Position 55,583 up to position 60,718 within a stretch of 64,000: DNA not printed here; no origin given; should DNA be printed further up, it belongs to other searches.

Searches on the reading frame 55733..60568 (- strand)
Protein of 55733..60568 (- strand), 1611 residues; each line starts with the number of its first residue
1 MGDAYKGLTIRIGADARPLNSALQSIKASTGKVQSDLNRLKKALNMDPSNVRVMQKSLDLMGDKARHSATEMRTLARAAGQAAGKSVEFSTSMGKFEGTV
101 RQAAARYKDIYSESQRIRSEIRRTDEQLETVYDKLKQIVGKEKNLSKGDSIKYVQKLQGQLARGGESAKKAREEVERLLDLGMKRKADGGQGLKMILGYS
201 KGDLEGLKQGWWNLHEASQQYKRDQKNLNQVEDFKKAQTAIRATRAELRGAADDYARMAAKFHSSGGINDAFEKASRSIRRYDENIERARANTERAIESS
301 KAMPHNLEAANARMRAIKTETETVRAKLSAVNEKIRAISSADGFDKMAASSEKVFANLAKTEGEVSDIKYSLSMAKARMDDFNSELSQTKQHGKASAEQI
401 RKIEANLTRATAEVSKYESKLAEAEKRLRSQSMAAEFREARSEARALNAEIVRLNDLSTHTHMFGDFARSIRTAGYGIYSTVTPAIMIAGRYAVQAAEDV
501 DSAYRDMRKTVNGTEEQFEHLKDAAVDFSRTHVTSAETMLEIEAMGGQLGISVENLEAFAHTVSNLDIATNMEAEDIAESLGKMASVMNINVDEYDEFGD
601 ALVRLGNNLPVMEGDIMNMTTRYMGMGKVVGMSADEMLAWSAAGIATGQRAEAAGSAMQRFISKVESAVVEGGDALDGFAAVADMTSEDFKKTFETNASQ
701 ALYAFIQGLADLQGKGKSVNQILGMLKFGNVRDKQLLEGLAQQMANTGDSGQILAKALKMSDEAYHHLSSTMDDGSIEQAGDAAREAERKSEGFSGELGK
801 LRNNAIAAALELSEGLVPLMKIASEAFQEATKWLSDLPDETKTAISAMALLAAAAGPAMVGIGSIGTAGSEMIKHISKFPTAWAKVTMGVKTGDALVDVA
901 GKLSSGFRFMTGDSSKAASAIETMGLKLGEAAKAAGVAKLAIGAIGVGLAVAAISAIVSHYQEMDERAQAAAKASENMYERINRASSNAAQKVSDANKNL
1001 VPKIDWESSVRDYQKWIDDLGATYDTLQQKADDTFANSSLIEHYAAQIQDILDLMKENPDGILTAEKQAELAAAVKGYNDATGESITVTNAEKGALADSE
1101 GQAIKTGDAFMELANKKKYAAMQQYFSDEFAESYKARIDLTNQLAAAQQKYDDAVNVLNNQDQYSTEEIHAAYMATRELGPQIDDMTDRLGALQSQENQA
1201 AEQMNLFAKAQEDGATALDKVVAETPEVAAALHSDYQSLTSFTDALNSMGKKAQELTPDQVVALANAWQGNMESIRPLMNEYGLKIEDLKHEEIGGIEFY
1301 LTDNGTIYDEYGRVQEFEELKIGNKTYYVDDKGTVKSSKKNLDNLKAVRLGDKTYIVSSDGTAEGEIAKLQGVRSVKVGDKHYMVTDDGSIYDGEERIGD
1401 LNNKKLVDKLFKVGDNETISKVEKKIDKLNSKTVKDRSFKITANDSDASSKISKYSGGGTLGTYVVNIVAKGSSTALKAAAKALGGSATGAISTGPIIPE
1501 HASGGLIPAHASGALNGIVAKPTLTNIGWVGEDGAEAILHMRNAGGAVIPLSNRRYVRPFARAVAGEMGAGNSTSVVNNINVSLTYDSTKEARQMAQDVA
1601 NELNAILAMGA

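Call 63: search_protein_families(library=pfam, max_evalue=0.0001, proteins=[window:55733-60568:-])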
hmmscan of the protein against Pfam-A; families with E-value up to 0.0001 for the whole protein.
window:55733-60568:- (1611 aa): 1 family
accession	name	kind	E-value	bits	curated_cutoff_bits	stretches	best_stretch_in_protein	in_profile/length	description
PF10145.14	PhageMin_Tail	-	2.6e-20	73.6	33.2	1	523-727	2-181/201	Phage-related minor tail protein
